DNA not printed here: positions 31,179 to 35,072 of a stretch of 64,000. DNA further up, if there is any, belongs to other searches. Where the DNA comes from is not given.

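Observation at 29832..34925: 1697-aa membrane protein combining HD phosphohydrolase, cNMP-binding and GGDEF domains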

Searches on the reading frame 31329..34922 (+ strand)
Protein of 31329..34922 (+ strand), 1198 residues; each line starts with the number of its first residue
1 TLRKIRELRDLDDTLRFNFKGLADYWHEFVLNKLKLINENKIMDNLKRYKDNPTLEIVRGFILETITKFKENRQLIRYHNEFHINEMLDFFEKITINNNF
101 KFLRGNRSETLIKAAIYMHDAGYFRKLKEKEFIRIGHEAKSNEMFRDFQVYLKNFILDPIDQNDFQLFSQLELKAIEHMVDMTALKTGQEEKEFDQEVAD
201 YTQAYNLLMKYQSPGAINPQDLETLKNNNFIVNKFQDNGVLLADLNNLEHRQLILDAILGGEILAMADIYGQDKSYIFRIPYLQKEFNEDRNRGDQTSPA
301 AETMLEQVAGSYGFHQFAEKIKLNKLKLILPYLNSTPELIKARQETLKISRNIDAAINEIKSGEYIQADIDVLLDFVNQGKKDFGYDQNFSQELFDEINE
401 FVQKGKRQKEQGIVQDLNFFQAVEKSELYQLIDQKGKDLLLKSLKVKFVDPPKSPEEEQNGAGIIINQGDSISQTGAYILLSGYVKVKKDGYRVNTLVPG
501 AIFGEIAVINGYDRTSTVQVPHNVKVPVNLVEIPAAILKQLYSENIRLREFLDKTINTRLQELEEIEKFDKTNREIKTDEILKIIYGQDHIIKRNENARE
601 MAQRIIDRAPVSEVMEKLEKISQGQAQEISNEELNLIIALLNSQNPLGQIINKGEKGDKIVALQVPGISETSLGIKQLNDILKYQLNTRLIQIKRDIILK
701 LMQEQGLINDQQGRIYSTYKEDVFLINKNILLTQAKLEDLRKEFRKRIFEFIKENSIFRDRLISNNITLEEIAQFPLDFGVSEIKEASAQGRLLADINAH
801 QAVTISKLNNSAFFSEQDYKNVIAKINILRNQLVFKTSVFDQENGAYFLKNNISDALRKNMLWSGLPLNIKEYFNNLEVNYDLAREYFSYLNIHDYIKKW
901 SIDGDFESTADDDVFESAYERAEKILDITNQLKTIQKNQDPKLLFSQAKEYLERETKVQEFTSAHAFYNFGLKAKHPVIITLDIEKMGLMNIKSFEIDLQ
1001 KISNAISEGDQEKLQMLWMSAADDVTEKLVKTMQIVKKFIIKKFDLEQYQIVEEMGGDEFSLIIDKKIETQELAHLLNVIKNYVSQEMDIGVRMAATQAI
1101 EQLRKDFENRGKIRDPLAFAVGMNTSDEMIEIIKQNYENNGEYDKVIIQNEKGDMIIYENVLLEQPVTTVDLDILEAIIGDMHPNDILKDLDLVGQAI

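Call 26: search_protein_representatives(protein=window:31329-34922:+)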
Query: 1198 residues. Proteins with E-value up to 0.001 (for the whole library): 97; up to 1e-10: 33; up to 1e-30: 19. The best 97 are listed.
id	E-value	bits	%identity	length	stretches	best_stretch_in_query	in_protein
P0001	0.0e+00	2607.5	100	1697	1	1-1198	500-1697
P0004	3.3e-113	396.3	40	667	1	593-1169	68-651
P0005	1.3e-101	357.9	39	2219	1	618-1154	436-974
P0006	2.7e-66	240.9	34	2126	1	594-1160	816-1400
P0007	2.2e-65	237.9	33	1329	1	589-1154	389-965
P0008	1.2e-50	189.2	35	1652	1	44-566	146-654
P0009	5.5e-46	173.7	33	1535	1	626-1044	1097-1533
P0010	9.6e-46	172.9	30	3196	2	751-1134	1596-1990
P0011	3.1e-44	167.9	32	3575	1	613-1122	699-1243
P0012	3.9e-43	164.2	33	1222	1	71-669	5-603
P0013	8.3e-41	156.5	32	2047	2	769-1134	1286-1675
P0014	9.4e-41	156.4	32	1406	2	54-325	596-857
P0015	1.1e-40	156.1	36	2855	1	46-572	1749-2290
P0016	4.0e-40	154.3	29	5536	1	599-1135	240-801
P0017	7.3e-40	153.4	30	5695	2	630-1038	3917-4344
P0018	9.6e-40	153.0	30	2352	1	544-1134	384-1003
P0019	3.3e-36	141.3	29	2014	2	52-405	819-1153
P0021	2.2e-30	122.0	31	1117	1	591-1111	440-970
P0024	6.9e-25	103.8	28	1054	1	629-1159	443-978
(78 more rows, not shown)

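Call 82: list_cluster_members(proteins=[P0004, P0005, P0006, P0007, P0010, P0011, P0013, P0016, P0017, P0018])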
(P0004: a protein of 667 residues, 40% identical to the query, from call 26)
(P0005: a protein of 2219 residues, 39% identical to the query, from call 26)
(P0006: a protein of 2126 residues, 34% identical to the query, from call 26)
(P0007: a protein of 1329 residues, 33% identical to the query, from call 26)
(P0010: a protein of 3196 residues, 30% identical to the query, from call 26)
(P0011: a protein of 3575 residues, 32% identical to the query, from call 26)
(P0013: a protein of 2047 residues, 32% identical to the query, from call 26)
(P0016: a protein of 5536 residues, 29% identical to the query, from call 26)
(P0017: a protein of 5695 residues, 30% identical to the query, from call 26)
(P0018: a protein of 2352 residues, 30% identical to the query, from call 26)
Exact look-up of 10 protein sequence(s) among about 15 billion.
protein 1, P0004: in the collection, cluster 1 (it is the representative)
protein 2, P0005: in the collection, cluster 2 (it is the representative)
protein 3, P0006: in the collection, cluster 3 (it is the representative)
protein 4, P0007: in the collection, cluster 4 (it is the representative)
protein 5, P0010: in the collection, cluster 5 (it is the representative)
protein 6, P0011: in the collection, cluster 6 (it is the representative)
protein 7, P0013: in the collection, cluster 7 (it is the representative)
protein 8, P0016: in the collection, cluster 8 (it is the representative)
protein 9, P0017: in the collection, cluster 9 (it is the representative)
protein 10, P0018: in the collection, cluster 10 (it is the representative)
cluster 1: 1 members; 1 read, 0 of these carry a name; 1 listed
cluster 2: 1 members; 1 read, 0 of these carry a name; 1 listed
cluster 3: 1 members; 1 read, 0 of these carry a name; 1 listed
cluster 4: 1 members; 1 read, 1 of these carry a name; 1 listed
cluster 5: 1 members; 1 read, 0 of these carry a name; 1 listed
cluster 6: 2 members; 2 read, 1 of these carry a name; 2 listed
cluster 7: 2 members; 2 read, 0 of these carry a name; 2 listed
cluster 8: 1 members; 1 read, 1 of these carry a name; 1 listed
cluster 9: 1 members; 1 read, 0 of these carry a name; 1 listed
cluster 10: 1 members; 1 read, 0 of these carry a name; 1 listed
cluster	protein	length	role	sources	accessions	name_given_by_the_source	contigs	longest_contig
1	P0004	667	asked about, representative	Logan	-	-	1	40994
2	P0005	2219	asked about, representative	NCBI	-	-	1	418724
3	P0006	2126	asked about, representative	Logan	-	-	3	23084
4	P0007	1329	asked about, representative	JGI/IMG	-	precorrin-6B methylase 2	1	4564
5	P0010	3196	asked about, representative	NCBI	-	-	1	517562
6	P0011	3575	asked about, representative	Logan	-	-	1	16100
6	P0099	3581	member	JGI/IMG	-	hypothetical protein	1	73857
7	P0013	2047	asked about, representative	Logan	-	-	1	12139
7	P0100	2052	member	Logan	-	-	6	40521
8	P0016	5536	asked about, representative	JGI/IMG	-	serine/threonine protein kinase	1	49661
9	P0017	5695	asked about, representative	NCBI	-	-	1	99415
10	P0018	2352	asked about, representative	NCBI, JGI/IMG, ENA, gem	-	-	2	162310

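Call 91: search_protein_families(library=pfam, proteins=[P0004, P0005, P0008, P0019, P0021, P0024, P0012], max_evalue=0.001)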
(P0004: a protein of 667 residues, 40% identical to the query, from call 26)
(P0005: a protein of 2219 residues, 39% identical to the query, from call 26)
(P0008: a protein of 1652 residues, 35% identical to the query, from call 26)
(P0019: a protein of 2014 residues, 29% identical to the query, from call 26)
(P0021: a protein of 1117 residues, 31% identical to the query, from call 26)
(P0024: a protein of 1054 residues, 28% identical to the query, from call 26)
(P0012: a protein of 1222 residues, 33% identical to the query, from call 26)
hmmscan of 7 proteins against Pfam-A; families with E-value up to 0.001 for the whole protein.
P0004 (667 aa): 0 families

P0005 (2219 aa): 0 families

P0008 (1652 aa): 2 families
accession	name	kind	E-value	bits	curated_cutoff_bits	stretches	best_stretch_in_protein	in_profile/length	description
PF00027.35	cNMP_binding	-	1.4e-10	41.4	27.5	1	550-631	4-87/89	Cyclic nucleotide-binding domain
PF00990.26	GGDEF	-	4.7e-05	23.6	23.8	0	667-760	23-111/161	Diguanylate cyclase, GGDEF domain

P0019 (2014 aa): 3 families
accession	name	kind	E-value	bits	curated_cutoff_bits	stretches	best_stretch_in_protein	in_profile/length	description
PF00027.35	cNMP_binding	-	9.3e-09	35.6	27.5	1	1235-1316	8-89/89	Cyclic nucleotide-binding domain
PF00990.26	GGDEF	-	0.00011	22.4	23.8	0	1363-1447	36-115/161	Diguanylate cyclase, GGDEF domain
PF00381.24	PTS-HPr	-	0.00023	21.6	23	1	1897-1958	21-77/81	PTS HPr component phosphorylation site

P0021 (1117 aa): 0 families

P0024 (1054 aa): 0 families

P0012 (1222 aa): 1 family
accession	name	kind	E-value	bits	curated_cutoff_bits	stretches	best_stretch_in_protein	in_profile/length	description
PF00027.35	cNMP_binding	-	5e-12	46.1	27.5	1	392-479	2-89/89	Cyclic nucleotide-binding domain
